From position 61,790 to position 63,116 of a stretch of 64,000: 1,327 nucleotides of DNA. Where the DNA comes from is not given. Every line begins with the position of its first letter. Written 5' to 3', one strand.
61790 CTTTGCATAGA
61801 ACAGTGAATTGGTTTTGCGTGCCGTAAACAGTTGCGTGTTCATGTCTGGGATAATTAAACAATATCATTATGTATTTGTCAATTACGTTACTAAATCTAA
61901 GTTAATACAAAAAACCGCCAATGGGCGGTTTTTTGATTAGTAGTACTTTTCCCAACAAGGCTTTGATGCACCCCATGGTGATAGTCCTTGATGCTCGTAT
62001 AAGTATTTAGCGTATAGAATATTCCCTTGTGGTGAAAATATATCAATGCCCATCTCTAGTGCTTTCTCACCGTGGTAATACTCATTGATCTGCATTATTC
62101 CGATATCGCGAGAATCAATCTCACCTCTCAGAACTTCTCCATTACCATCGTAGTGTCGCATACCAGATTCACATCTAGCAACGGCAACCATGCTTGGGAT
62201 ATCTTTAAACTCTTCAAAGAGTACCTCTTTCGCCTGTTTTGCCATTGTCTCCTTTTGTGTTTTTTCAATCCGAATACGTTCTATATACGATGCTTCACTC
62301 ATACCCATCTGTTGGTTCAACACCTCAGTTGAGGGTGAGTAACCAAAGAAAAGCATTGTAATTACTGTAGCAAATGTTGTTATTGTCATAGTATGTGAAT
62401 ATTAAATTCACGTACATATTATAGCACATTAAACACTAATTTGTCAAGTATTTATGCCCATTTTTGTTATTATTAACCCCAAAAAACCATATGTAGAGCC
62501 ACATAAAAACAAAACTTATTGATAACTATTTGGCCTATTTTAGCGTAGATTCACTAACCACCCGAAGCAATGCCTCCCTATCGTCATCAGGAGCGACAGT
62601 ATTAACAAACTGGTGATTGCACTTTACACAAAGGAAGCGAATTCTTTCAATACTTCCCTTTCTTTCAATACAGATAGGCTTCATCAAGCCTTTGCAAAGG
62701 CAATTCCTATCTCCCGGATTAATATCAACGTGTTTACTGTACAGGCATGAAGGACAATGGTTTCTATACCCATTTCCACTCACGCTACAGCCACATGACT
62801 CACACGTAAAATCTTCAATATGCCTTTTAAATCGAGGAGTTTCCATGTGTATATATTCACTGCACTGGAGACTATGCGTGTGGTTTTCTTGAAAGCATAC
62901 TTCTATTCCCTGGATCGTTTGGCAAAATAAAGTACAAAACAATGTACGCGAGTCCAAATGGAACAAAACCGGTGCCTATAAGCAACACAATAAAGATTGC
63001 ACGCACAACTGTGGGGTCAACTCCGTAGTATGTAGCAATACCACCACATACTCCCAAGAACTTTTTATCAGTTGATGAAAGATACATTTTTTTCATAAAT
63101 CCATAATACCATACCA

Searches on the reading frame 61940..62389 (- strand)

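Call 12: search_protein_families(library=pfam, proteins=[window:61940-62389:-], max_evalue=0.001)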
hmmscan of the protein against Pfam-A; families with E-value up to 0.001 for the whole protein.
window:61940-62389:- (150 aa): 1 family
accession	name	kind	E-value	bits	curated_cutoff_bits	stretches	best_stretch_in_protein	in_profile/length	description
PF18896.5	SLT_3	-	0.00031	21.6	27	1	62-139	12-87/89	Lysozyme like domain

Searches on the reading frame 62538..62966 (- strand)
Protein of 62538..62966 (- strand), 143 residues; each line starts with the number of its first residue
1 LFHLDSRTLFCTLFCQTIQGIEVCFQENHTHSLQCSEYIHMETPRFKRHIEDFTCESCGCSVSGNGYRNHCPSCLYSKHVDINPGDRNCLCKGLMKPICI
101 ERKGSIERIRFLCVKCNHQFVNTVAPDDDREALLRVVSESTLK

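Call 12: search_protein_families(library=pfam, proteins=[window:62538-62966:-], max_evalue=0.001)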
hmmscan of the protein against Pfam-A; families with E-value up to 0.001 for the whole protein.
window:62538-62966:- (143 aa): 1 family
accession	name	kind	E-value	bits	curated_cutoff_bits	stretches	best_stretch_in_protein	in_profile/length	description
PF12647.12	RNHCP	-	1.3e-23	83.2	24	1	51-134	2-90/90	RNHCP domain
